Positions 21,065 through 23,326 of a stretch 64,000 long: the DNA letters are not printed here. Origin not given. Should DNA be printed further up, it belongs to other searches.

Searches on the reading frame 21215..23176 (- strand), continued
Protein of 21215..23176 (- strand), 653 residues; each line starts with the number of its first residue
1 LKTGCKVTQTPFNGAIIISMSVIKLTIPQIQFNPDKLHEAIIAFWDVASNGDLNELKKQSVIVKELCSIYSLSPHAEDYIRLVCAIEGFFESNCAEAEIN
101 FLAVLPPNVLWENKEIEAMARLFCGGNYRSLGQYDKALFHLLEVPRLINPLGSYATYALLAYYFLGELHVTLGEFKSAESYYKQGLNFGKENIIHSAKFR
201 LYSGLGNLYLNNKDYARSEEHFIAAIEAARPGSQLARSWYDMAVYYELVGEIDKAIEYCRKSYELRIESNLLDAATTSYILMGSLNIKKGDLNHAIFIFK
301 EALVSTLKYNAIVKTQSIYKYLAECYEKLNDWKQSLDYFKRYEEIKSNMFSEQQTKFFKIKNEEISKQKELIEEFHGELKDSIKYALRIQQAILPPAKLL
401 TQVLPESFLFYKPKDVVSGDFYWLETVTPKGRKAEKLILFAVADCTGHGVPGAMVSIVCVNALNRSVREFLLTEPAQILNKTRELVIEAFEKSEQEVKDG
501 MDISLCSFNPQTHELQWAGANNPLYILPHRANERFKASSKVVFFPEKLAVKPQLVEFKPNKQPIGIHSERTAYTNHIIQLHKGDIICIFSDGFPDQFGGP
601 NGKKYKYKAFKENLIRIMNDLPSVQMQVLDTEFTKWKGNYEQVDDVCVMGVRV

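Call 13: find_homologous_proteins(query=window:21215-23176:-, max_evalue=0.00001)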
Query window:21215-23176:- (653 aa): 7895 proteins with E <= 0.00001 among 8000 candidates; the best 120 are listed.
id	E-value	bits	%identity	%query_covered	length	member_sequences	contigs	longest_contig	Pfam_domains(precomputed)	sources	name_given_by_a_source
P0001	0.0e+0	1495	100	100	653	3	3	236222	PF17874.8,PF00515.35,PF13424.13,PF13176.13,PF13432.13,PF13428.13,PF13181.13,PF07228.18,PF07719.24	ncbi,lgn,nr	ncbi:MAG TPA: tetratricopeptide repeat protein [Bacteroidia bacterium]|nr:tetratricopeptide repeat p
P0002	2.9e-265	900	64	95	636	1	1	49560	PF13176.13,PF13428.13,PF13374.13,PF14559.13,PF17874.8,PF00515.35,PF13424.13,PF28559.1,PF13432.13,PF13181.13,PF07228.18,PF07719.24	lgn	-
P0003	4.0e-169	582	46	97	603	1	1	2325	PF17874.8,PF00515.35,PF13424.13,PF13176.13,PF13432.13,PF13428.13,PF13181.13,PF07228.18,PF07719.24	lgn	-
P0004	1.2e-149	518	43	97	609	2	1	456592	PF00515.35,PF13424.13,PF13432.13,PF13428.13,PF13181.13,PF07228.18,PF07719.24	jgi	-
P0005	5.0e-140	486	40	97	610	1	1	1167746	PF17874.8,PF13424.13,PF07228.18,PF07719.24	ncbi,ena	-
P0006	2.3e-134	467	43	82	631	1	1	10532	PF17874.8,PF00515.35,PF13424.13,PF13176.13,PF13428.13,PF13181.13,PF07228.18,PF07719.24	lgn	-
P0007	8.3e-133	462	40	93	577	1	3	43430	PF14559.13,PF17874.8,PF00515.35,PF13424.13,PF13176.13,PF13428.13,PF13181.13,PF07228.18,PF07719.24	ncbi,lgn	-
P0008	3.0e-132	460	39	97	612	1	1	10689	PF17874.8,PF00515.35,PF13424.13,PF13176.13,PF13428.13,PF13181.13,PF07228.18,PF07719.24,PF13374.13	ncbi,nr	ncbi:MAG: SpoIIE family protein phosphatase [Flavobacteriales bacterium]|nr:SpoIIE family protein ph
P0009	5.0e-128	446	39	97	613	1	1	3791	PF17874.8,PF13424.13,PF13181.13,PF07228.18,PF07719.24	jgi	-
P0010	1.2e-127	445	39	95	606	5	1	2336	PF17874.8,PF00515.35,PF13424.13,PF13181.13,PF07228.18,PF07719.24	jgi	-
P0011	5.4e-127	443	39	96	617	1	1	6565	PF00515.35,PF13424.13,PF13181.13,PF07228.18,PF07719.24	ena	-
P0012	1.1e-126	442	42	83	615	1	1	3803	PF17874.8,PF00515.35,PF13424.13,PF13428.13,PF13181.13,PF07228.18,PF07719.24,PF13374.13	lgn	-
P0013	5.0e-126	440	42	87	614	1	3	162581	PF14559.13,PF17874.8,PF00515.35,PF13424.13,PF13176.13,PF13181.13,PF07228.18,PF07719.24,PF13374.13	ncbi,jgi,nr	ncbi:MAG: SpoIIE family protein phosphatase [Flavobacteriales bacterium]|nr:SpoIIE family protein ph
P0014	5.2e-124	433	43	83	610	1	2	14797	PF17874.8,PF00515.35,PF13424.13,PF13176.13,PF13428.13,PF13181.13,PF07228.18,PF07719.24,PF13374.13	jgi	-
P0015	8.5e-124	432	38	95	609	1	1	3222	PF17874.8,PF00515.35,PF13424.13,PF13181.13,PF07228.18,PF07719.24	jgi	jgi:serine phosphatase RsbU (regulator of sigma subunit)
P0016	8.5e-124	432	39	97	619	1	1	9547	PF17874.8,PF00515.35,PF13424.13,PF24885.2,PF13428.13,PF13181.13,PF07228.18,PF07719.24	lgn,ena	-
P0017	6.7e-123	429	37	95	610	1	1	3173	PF17874.8,PF00515.35,PF13424.13,PF13176.13,PF13181.13,PF07228.18,PF07719.24,PF13374.13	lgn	-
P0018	2.3e-122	428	42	83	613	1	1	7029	PF17874.8,PF00515.35,PF13424.13,PF14938.13,PF13181.13,PF07228.18,PF07719.24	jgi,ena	-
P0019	7.6e-122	426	42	83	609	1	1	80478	PF13414.13,PF13176.13,PF24885.2,PF13428.13,PF13374.13,PF17874.8,PF00515.35,PF13424.13,PF28559.1,PF13432.13,PF13181.13,PF07228.18,PF07719.24,PF13174.13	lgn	-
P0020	4.5e-120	420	42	83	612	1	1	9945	PF17874.8,PF00515.35,PF13424.13,PF13176.13,PF13428.13,PF13181.13,PF07228.18,PF07719.24,PF13374.13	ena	-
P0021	5.0e-120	420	38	93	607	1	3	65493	PF17874.8,PF13424.13,PF13181.13,PF07228.18,PF07719.24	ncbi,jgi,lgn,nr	ncbi:MAG: SpoIIE family protein phosphatase [Flavobacteriales bacterium]|nr:SpoIIE family protein ph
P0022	6.2e-120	420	44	81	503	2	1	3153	PF07721.21,PF17874.8,PF00515.35,PF13424.13,PF13176.13,PF13181.13,PF07228.18,PF07719.24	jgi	jgi:serine phosphatase RsbU (regulator of sigma subunit)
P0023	2.5e-119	418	42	83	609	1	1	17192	PF14559.13,PF17874.8,PF00515.35,PF13424.13,PF13176.13,PF13432.13,PF13428.13,PF13181.13,PF07228.18,PF07719.24,PF13374.13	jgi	jgi:serine phosphatase RsbU (regulator of sigma subunit)/Flp pilus assembly protein TadD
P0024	2.6e-118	414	41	83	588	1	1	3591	PF00515.35,PF13424.13,PF13181.13,PF07228.18,PF07719.24,PF13374.13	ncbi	-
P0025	5.7e-118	413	36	94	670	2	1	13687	PF17874.8,PF00515.35,PF13424.13,PF13176.13,PF13181.13,PF07228.18,PF07719.24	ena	-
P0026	6.3e-118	413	38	95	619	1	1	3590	PF17874.8,PF13424.13,PF07228.18,PF07719.24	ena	-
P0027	8.0e-118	413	42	81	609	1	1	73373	PF10602.16,PF13176.13,PF13428.13,PF13374.13,PF17874.8,PF00515.35,PF12895.14,PF13424.13,PF13432.13,PF13181.13,PF07228.18,PF07719.24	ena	-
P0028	9.6e-118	412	37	97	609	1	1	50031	PF17874.8,PF00515.35,PF13424.13,PF28559.1,PF13432.13,PF13181.13,PF07228.18,PF07719.24,PF13374.13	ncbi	-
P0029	5.0e-117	410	40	83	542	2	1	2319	PF13431.13,PF13176.13,PF13428.13,PF13374.13,PF14559.13,PF17874.8,PF00515.35,PF12895.14,PF13424.13,PF13432.13,PF13181.13,PF07228.18,PF07719.24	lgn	-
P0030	6.8e-116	406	41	83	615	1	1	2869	PF17874.8,PF00515.35,PF13424.13,PF13181.13,PF07228.18,PF07719.24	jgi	jgi:serine phosphatase RsbU (regulator of sigma subunit)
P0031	2.0e-115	405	39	82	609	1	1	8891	PF00515.35,PF13424.13,PF28559.1,PF13181.13,PF07228.18,PF07719.24,PF13374.13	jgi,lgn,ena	-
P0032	5.0e-115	403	41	83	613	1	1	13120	PF12862.14,PF17874.8,PF00515.35,PF13424.13,PF13176.13,PF13181.13,PF07228.18,PF07719.24,PF13374.13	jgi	-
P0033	9.2e-115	403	39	85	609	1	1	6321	PF07721.21,PF17874.8,PF00515.35,PF13424.13,PF13176.13,PF13432.13,PF13428.13,PF13181.13,PF07228.18,PF07719.24,PF13374.13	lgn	-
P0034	1.7e-113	398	42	82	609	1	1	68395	PF17874.8,PF00515.35,PF13424.13,PF13176.13,PF13428.13,PF13181.13,PF07228.18,PF07719.24,PF13374.13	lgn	-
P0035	8.8e-113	396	38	83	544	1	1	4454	PF17874.8,PF00515.35,PF13424.13,PF13176.13,PF13432.13,PF13428.13,PF13181.13,PF07228.18,PF07719.24,PF13374.13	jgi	jgi:serine phosphatase RsbU (regulator of sigma subunit)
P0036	1.2e-112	396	41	82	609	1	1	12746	PF17874.8,PF00515.35,PF13424.13,PF13176.13,PF13181.13,PF07228.18,PF07719.24,PF13374.13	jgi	jgi:serine phosphatase RsbU (regulator of sigma subunit)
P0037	1.1e-110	389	40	81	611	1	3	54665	PF14559.13,PF17874.8,PF00515.35,PF13424.13,PF13176.13,PF13432.13,PF13428.13,PF13181.13,PF07228.18,PF07719.24,PF13374.13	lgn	-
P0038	2.6e-110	388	41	82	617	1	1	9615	PF17874.8,PF00515.35,PF13424.13,PF28559.1,PF13176.13,PF13181.13,PF07228.18,PF07719.24,PF13374.13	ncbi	ncbi:MAG: tetratricopeptide repeat protein [Bacteroidia bacterium]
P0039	4.0e-107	377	38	80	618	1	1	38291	PF17874.8,PF00515.35,PF13424.13,PF13428.13,PF13181.13,PF07228.18,PF07719.24,PF13374.13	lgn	-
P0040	6.5e-106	373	37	81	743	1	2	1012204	PF13431.13,PF12862.14,PF13414.13,PF13176.13,PF24885.2,PF13428.13,PF13374.13,PF10345.16,PF17874.8,PF00515.35,PF13424.13,PF28559.1,PF13432.13,PF13181.13,PF07228.18,PF07719.24,PF13174.13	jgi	jgi:tetratricopeptide (TPR) repeat protein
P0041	3.8e-102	361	38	81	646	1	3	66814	PF17874.8,PF00515.35,PF13424.13,PF14938.13,PF13432.13,PF13181.13,PF07228.18,PF07719.24,PF13374.13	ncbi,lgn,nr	ncbi:MAG: SpoIIE family protein phosphatase [Bacteroidetes bacterium]|nr:SpoIIE family protein phosp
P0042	4.0e-102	361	36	92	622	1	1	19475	PF13176.13,PF13428.13,PF13374.13,PF14559.13,PF10345.16,PF17874.8,PF00515.35,PF13424.13,PF13432.13,PF13181.13,PF07228.18,PF07719.24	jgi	jgi:serine phosphatase RsbU (regulator of sigma subunit)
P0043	6.0e-102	360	38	81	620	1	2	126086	PF14559.13,PF17874.8,PF00515.35,PF13424.13,PF13176.13,PF13432.13,PF13428.13,PF13181.13,PF07228.18,PF07719.24,PF13374.13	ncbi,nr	ncbi:MAG: tetratricopeptide repeat protein [Bacteroidota bacterium]|nr:tetratricopeptide repeat prot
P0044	8.3e-102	360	38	80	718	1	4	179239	PF13431.13,PF17874.8,PF00515.35,PF13424.13,PF13176.13,PF14938.13,PF13181.13,PF07228.18,PF07719.24,PF13374.13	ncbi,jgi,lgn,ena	ncbi:MAG TPA: tetratricopeptide repeat protein [Bacteroidia bacterium]|jgi:serine phosphatase RsbU (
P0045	2.1e-101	358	53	45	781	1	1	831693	PF13431.13,PF13414.13,PF13176.13,PF24885.2,PF13428.13,PF13374.13,PF17874.8,PF00515.35,PF13424.13,PF21033.5,PF14938.13,PF13432.13,PF13181.13,PF07228.18,PF07719.24,PF13174.13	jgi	jgi:serine phosphatase RsbU (regulator of sigma subunit)/Tfp pilus assembly protein PilF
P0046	1.5e-100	356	35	81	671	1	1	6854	PF00515.35,PF13424.13,PF13176.13,PF13181.13,PF07228.18,PF07719.24,PF13374.13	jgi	jgi:serine phosphatase RsbU (regulator of sigma subunit)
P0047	3.1e-100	355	36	81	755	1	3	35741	PF13431.13,PF10516.16,PF17874.8,PF00515.35,PF13424.13,PF13176.13,PF13432.13,PF13181.13,PF07228.18,PF07719.24,PF13374.13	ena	-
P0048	3.5e-100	354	38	86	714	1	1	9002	PF13431.13,PF13414.13,PF21325.4,PF13176.13,PF13374.13,PF10516.16,PF17874.8,PF00515.35,PF13424.13,PF13181.13,PF07228.18,PF07719.24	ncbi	-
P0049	3.5e-100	354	39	81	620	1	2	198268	PF17874.8,PF00515.35,PF13424.13,PF13176.13,PF13428.13,PF13181.13,PF07228.18,PF07719.24,PF13374.13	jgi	-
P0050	5.4e-100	354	36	81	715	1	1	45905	PF00515.35,PF13424.13,PF13432.13,PF13181.13,PF07228.18,PF07719.24,PF13174.13,PF13374.13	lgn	-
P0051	9.4e-100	353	37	76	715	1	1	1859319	PF13431.13,PF13176.13,PF24885.2,PF13374.13,PF17874.8,PF00515.35,PF13424.13,PF28559.1,PF14938.13,PF13181.13,PF07228.18,PF07719.24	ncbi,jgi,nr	ncbi:MAG: protein serine/threonine phosphatase [Bacteroidota bacterium]|jgi:serine phosphatase RsbU 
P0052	1.6e-99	352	37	81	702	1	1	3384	PF13414.13,PF13176.13,PF24885.2,PF13374.13,PF10516.16,PF17874.8,PF00515.35,PF13424.13,PF14938.13,PF13181.13,PF07228.18,PF07719.24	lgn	-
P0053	2.9e-99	351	55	47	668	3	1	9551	PF13689.12,PF07228.18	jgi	jgi:serine phosphatase RsbU (regulator of sigma subunit)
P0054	3.1e-99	351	33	81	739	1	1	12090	PF13431.13,PF13176.13,PF24885.2,PF13428.13,PF13374.13,PF17874.8,PF00515.35,PF13424.13,PF14938.13,PF13181.13,PF07228.18,PF07719.24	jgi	jgi:serine phosphatase RsbU (regulator of sigma subunit)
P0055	3.1e-99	351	37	82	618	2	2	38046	PF14559.13,PF17874.8,PF00515.35,PF13424.13,PF13176.13,PF13428.13,PF13181.13,PF07228.18,PF07719.24,PF13374.13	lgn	-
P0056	5.9e-99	350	36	75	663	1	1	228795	PF13176.13,PF24885.2,PF13428.13,PF13374.13,PF17874.8,PF00515.35,PF13424.13,PF14938.13,PF13432.13,PF13181.13,PF07228.18,PF07719.24,PF13174.13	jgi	jgi:serine phosphatase RsbU (regulator of sigma subunit)/Tfp pilus assembly protein PilF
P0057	7.2e-99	350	39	77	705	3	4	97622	PF00515.35,PF13424.13,PF13176.13,PF13432.13,PF13181.13,PF07228.18,PF07719.24,PF13374.13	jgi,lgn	jgi:serine phosphatase RsbU (regulator of sigma subunit)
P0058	7.2e-99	350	53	45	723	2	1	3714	PF17874.8,PF00515.35,PF13424.13,PF13176.13,PF13181.13,PF07228.18,PF07719.24,PF13374.13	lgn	-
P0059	7.8e-99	350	36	81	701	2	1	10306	PF13431.13,PF13414.13,PF13176.13,PF24885.2,PF13428.13,PF13374.13,PF14559.13,PF17874.8,PF00515.35,PF13424.13,PF13432.13,PF13181.13,PF07228.18,PF07719.24,PF13174.13,PF10373.16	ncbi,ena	-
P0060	1.1e-98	349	33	83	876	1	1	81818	PF10602.16,PF13431.13,PF13414.13,PF21325.4,PF13176.13,PF22872.2,PF24885.2,PF13428.13,PF13374.13,PF17874.8,PF00515.35,PF13424.13,PF28559.1,PF14938.13,PF13432.13,PF13181.13,PF07228.18,PF07719.24,PF13174.13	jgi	jgi:tetratricopeptide (TPR) repeat protein/serine phosphatase RsbU (regulator of sigma subunit)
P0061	1.3e-98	349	40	75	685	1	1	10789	PF17874.8,PF00515.35,PF13424.13,PF13176.13,PF13181.13,PF07228.18,PF07719.24,PF13374.13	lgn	-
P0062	1.4e-98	349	52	47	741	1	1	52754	PF13431.13,PF17874.8,PF00515.35,PF13424.13,PF13176.13,PF24885.2,PF13428.13,PF13181.13,PF07228.18,PF07719.24,PF13374.13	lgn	-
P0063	1.5e-98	349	54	46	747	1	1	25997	PF12862.14,PF17874.8,PF00515.35,PF13424.13,PF07228.18,PF07719.24,PF13374.13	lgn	-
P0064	1.5e-98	349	57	43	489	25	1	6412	PF07228.18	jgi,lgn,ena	-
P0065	2.4e-98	348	50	45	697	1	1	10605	PF13431.13,PF13414.13,PF17874.8,PF00515.35,PF13424.13,PF13176.13,PF24885.2,PF13181.13,PF07228.18,PF07719.24,PF13374.13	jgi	jgi:tetratricopeptide (TPR) repeat protein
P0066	2.5e-98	348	32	81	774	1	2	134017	PF17874.8,PF00515.35,PF13424.13,PF28559.1,PF13181.13,PF07228.18,PF07719.24,PF13374.13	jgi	jgi:tetratricopeptide (TPR) repeat protein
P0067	3.0e-98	348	36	81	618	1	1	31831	PF10602.16,PF14559.13,PF17874.8,PF00515.35,PF13424.13,PF13176.13,PF13428.13,PF13181.13,PF07228.18,PF07719.24,PF13374.13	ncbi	-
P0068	3.1e-98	348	-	-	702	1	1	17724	PF17874.8,PF00515.35,PF13424.13,PF28559.1,PF13176.13,PF24885.2,PF13181.13,PF07228.18,PF07719.24,PF13374.13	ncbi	-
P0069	3.5e-98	348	37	81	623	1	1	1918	PF13431.13,PF17874.8,PF00515.35,PF13424.13,PF28559.1,PF13176.13,PF14938.13,PF13181.13,PF07228.18,PF07719.24,PF13374.13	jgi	jgi:serine phosphatase RsbU (regulator of sigma subunit)/Tfp pilus assembly protein PilF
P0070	3.9e-98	348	36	81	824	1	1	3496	PF10602.16,PF13414.13,PF21325.4,PF23938.2,PF10952.16,PF13374.13,PF07721.21,PF00515.35,PF04212.25,PF13424.13,PF28559.1,PF14938.13,PF22883.2,PF07719.24,PF13174.13,PF13431.13,PF07720.19,PF13176.13,PF22872.2,PF24885.2,PF13428.13,PF14559.13,PF13371.13,PF17874.8,PF13432.13,PF13181.13,PF07228.18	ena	-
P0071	4.6e-98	347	54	48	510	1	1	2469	PF07228.18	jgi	jgi:serine phosphatase RsbU (regulator of sigma subunit)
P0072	5.2e-98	347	36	81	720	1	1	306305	PF00515.35,PF13424.13,PF13176.13,PF13181.13,PF07228.18,PF07719.24,PF13374.13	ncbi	ncbi:MAG: tetratricopeptide repeat protein [Bacteroidota bacterium]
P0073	5.6e-98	347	35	81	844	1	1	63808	PF10602.16,PF13431.13,PF12862.14,PF13414.13,PF21325.4,PF10579.15,PF13176.13,PF22872.2,PF24885.2,PF13428.13,PF13374.13,PF14559.13,PF24575.2,PF17874.8,PF00515.35,PF04212.25,PF13424.13,PF14938.13,PF13432.13,PF13181.13,PF07228.18,PF07719.24,PF13174.13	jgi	jgi:tetratricopeptide (TPR) repeat protein/serine phosphatase RsbU (regulator of sigma subunit)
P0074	6.7e-98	347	53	47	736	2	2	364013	PF13431.13,PF13176.13,PF24885.2,PF13428.13,PF13374.13,PF07721.21,PF17874.8,PF00515.35,PF13424.13,PF13432.13,PF13181.13,PF07228.18,PF07719.24,PF13174.13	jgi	jgi:serine phosphatase RsbU (regulator of sigma subunit)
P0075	6.9e-98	347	36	81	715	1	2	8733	PF13414.13,PF21325.4,PF13176.13,PF24885.2,PF13374.13,PF10516.16,PF17874.8,PF00515.35,PF13424.13,PF13181.13,PF07228.18,PF07719.24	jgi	jgi:serine phosphatase RsbU (regulator of sigma subunit)/tetratricopeptide (TPR) repeat protein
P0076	1.0e-97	346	36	75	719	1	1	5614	PF13176.13,PF24885.2,PF13428.13,PF13374.13,PF17874.8,PF00515.35,PF13424.13,PF13432.13,PF13181.13,PF07228.18,PF07719.24,PF13174.13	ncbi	-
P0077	1.0e-97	346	37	83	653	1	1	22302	PF17874.8,PF00515.35,PF13424.13,PF13176.13,PF13181.13,PF07228.18,PF07719.24,PF13374.13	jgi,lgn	-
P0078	1.0e-97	346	52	47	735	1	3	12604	PF13431.13,PF17874.8,PF00515.35,PF04212.25,PF13424.13,PF13176.13,PF13181.13,PF07228.18,PF07719.24,PF13174.13,PF13374.13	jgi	jgi:serine phosphatase RsbU (regulator of sigma subunit)/Tfp pilus assembly protein PilF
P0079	1.2e-97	346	40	75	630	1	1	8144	PF13176.13,PF13428.13,PF13374.13,PF14559.13,PF17874.8,PF00515.35,PF13424.13,PF28559.1,PF13432.13,PF13181.13,PF07228.18,PF07719.24,PF13174.13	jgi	jgi:serine phosphatase RsbU (regulator of sigma subunit)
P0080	1.3e-97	346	55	45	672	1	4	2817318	PF00515.35,PF13424.13,PF13176.13,PF13181.13,PF07228.18,PF07719.24,PF13374.13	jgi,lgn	-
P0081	2.7e-97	345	37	81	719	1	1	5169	PF00515.35,PF13424.13,PF13176.13,PF24885.2,PF13181.13,PF07228.18,PF07719.24,PF13374.13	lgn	-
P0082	3.3e-97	345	35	88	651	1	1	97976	PF17874.8,PF00515.35,PF13424.13,PF13181.13,PF07228.18,PF07719.24,PF13374.13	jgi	-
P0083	3.5e-97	344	36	83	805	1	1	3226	PF10602.16,PF13431.13,PF13414.13,PF21325.4,PF13176.13,PF22872.2,PF24885.2,PF13428.13,PF08238.19,PF13374.13,PF10516.16,PF17874.8,PF00515.35,PF13424.13,PF13432.13,PF13181.13,PF07228.18,PF07719.24,PF13174.13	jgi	-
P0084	3.6e-97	344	56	45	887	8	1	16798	PF07228.18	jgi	jgi:serine phosphatase RsbU (regulator of sigma subunit)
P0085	4.6e-97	344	35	81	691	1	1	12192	PF10602.16,PF13431.13,PF13176.13,PF22872.2,PF08238.19,PF13374.13,PF10345.16,PF17874.8,PF00515.35,PF13424.13,PF13181.13,PF07228.18,PF07719.24,PF13174.13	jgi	jgi:serine phosphatase RsbU (regulator of sigma subunit)/Tfp pilus assembly protein PilF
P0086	4.6e-97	344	39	81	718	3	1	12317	PF00515.35,PF13424.13,PF13176.13,PF14938.13,PF13181.13,PF07228.18,PF07719.24,PF13374.13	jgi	jgi:serine phosphatase RsbU (regulator of sigma subunit)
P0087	4.7e-97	344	49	49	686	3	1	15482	PF00515.35,PF13424.13,PF13181.13,PF07228.18,PF07719.24,PF13374.13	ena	-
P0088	4.9e-97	344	38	80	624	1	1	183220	PF17874.8,PF00515.35,PF13424.13,PF07228.18,PF07719.24,PF13374.13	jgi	jgi:serine phosphatase RsbU (regulator of sigma subunit)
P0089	5.5e-97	344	37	82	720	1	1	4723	PF17874.8,PF00515.35,PF13424.13,PF13176.13,PF13181.13,PF07228.18,PF07719.24,PF13374.13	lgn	-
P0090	6.7e-97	344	41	69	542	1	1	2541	PF00515.35,PF13424.13,PF13181.13,PF07228.18,PF07719.24,PF13374.13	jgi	jgi:serine phosphatase RsbU (regulator of sigma subunit)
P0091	7.0e-97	343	34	83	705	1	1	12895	PF13176.13,PF13428.13,PF13374.13,PF17874.8,PF00515.35,PF13424.13,PF14938.13,PF13432.13,PF13181.13,PF07228.18,PF07719.24,PF13174.13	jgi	jgi:serine phosphatase RsbU (regulator of sigma subunit)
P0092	7.8e-97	343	37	83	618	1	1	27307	PF17874.8,PF00515.35,PF13424.13,PF13181.13,PF07228.18,PF07719.24,PF13374.13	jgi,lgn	-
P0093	8.1e-97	343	49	46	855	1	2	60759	PF13414.13,PF13176.13,PF24885.2,PF13428.13,PF13374.13,PF17874.8,PF00515.35,PF00196.26,PF13424.13,PF21033.5,PF14938.13,PF13432.13,PF13181.13,PF07228.18,PF07719.24,PF13174.13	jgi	jgi:tetratricopeptide (TPR) repeat protein/DNA-binding CsgD family transcriptional regulator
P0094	9.3e-97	343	40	69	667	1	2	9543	PF00515.35,PF13424.13,PF13176.13,PF13181.13,PF07228.18,PF07719.24,PF13174.13,PF13374.13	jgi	-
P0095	1.1e-96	343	36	75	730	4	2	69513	PF10345.16,PF17874.8,PF00515.35,PF13424.13,PF13176.13,PF24885.2,PF13432.13,PF13181.13,PF07228.18,PF07719.24,PF13374.13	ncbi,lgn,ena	-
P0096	1.1e-96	343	38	75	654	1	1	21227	PF17874.8,PF00515.35,PF13424.13,PF13176.13,PF13181.13,PF07228.18,PF07719.24,PF13374.13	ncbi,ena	-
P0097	1.1e-96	343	52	46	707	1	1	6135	PF13431.13,PF17874.8,PF00515.35,PF13424.13,PF13176.13,PF13428.13,PF13181.13,PF07228.18,PF07719.24,PF13174.13,PF13374.13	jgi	jgi:serine phosphatase RsbU (regulator of sigma subunit)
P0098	1.1e-96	343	39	81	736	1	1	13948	PF17874.8,PF00515.35,PF13424.13,PF13176.13,PF13432.13,PF13428.13,PF13181.13,PF07228.18,PF07719.24,PF13174.13,PF13374.13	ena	-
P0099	1.9e-96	342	35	83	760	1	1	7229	PF13176.13,PF24885.2,PF13428.13,PF13374.13,PF17874.8,PF00515.35,PF13424.13,PF13432.13,PF13181.13,PF07228.18,PF07719.24,PF13174.13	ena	-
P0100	1.9e-96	342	36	82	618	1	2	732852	PF17874.8,PF00515.35,PF13424.13,PF13428.13,PF13181.13,PF07228.18,PF07719.24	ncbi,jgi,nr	ncbi:MAG: protein serine/threonine phosphatase [Bacteroidetes bacterium]|jgi:serine phosphatase RsbU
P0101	1.9e-96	342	38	74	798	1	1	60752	PF17874.8,PF00515.35,PF13424.13,PF28559.1,PF13176.13,PF13432.13,PF13428.13,PF13181.13,PF07228.18,PF07719.24,PF13374.13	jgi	jgi:tetratricopeptide (TPR) repeat protein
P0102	2.0e-96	342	37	81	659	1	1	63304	PF13431.13,PF13414.13,PF13176.13,PF24885.2,PF13428.13,PF13374.13,PF14559.13,PF17874.8,PF00515.35,PF13424.13,PF14938.13,PF13181.13,PF07228.18,PF07719.24,PF13174.13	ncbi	-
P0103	2.1e-96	342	37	72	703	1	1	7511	PF13414.13,PF13176.13,PF13428.13,PF13374.13,PF17874.8,PF00515.35,PF13424.13,PF14938.13,PF13432.13,PF13181.13,PF07228.18,PF07719.24,PF13174.13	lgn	-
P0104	2.2e-96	342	52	47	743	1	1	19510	PF13431.13,PF17874.8,PF00515.35,PF13424.13,PF13176.13,PF24885.2,PF13181.13,PF07228.18,PF07719.24,PF13174.13,PF13374.13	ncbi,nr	ncbi:MAG: tetratricopeptide repeat protein [Bacteroidetes bacterium]|nr:tetratricopeptide repeat pro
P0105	2.4e-96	342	49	45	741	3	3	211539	PF13176.13,PF24885.2,PF13428.13,PF13374.13,PF17874.8,PF00515.35,PF13424.13,PF14938.13,PF13432.13,PF13181.13,PF07228.18,PF07719.24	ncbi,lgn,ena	-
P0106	2.8e-96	341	37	81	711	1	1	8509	PF13431.13,PF17874.8,PF00515.35,PF13424.13,PF13176.13,PF14938.13,PF13181.13,PF07228.18,PF07719.24,PF13374.13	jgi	jgi:serine phosphatase RsbU (regulator of sigma subunit)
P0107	3.5e-96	341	36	81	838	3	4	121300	PF25063.1,PF13431.13,PF13414.13,PF13176.13,PF24885.2,PF13428.13,PF13374.13,PF24575.2,PF10516.16,PF17874.8,PF00515.35,PF13424.13,PF28559.1,PF21033.5,PF14938.13,PF13432.13,PF13181.13,PF07228.18,PF07719.24,PF13174.13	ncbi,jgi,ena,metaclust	metaclust:\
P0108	3.6e-96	341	35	81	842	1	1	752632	PF16068.11,PF21325.4,PF10952.16,PF13374.13,PF24575.2,PF00515.35,PF13424.13,PF28559.1,PF14938.13,PF07719.24,PF13174.13,PF13431.13,PF13176.13,PF22872.2,PF24885.2,PF13428.13,PF14559.13,PF10516.16,PF13371.13,PF17874.8,PF13432.13,PF13181.13,PF07228.18,PF10373.16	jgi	jgi:tetratricopeptide (TPR) repeat protein/serine phosphatase RsbU (regulator of sigma subunit)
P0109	3.9e-96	341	38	80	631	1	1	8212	PF17874.8,PF00515.35,PF13424.13,PF28559.1,PF13176.13,PF13432.13,PF13181.13,PF07228.18,PF07719.24,PF13374.13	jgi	jgi:serine phosphatase RsbU (regulator of sigma subunit)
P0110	4.3e-96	341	56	45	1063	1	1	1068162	PF07495.20,PF07494.18,PF07228.18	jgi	jgi:ligand-binding sensor domain-containing protein/serine phosphatase RsbU (regulator of sigma subu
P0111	4.4e-96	341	35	82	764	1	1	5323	PF13176.13,PF24885.2,PF13428.13,PF13374.13,PF17874.8,PF00515.35,PF13424.13,PF28559.1,PF14938.13,PF13181.13,PF07228.18,PF07719.24,PF13174.13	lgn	-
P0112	4.5e-96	341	40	81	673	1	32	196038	PF00515.35,PF13424.13,PF13176.13,PF13432.13,PF13181.13,PF07228.18,PF07719.24,PF13374.13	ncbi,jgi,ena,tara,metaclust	tara:strand:- start:68037 stop:70058 length:2022 start_codon:yes stop_codon:yes gene_type:complete|m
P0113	4.6e-96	341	54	44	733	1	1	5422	PF10602.16,PF13431.13,PF13176.13,PF24885.2,PF13374.13,PF17874.8,PF00515.35,PF13424.13,PF14938.13,PF13432.13,PF13181.13,PF07228.18,PF07719.24,PF13174.13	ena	-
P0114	4.7e-96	341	53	44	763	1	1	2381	PF10602.16,PF13431.13,PF13176.13,PF24885.2,PF13428.13,PF13374.13,PF17874.8,PF00515.35,PF13424.13,PF14938.13,PF13432.13,PF13181.13,PF07228.18,PF07719.24,PF13174.13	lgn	-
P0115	5.1e-96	341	38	80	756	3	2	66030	PF13431.13,PF17874.8,PF00515.35,PF13424.13,PF13176.13,PF24885.2,PF13181.13,PF07228.18,PF07719.24,PF13374.13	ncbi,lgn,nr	ncbi:MAG: tetratricopeptide repeat protein [Flavobacteriales bacterium]|nr:tetratricopeptide repeat 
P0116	5.6e-96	340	58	43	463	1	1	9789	PF07228.18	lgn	-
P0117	5.8e-96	340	36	80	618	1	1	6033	PF17874.8,PF00515.35,PF13424.13,PF13428.13,PF13181.13,PF07228.18,PF07719.24,PF13374.13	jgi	-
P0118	6.3e-96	340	38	83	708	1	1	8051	PF17874.8,PF00515.35,PF13424.13,PF13176.13,PF24885.2,PF13428.13,PF13181.13,PF07228.18,PF07719.24,PF13374.13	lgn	-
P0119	7.2e-96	340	47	48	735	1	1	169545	PF14559.13,PF17874.8,PF00515.35,PF13424.13,PF13176.13,PF24885.2,PF13428.13,PF13181.13,PF07228.18,PF07719.24,PF13374.13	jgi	jgi:tetratricopeptide (TPR) repeat protein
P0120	7.6e-96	340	34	81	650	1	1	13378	PF17874.8,PF00515.35,PF13424.13,PF13176.13,PF24885.2,PF13432.13,PF13181.13,PF07228.18,PF07719.24,PF13374.13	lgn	-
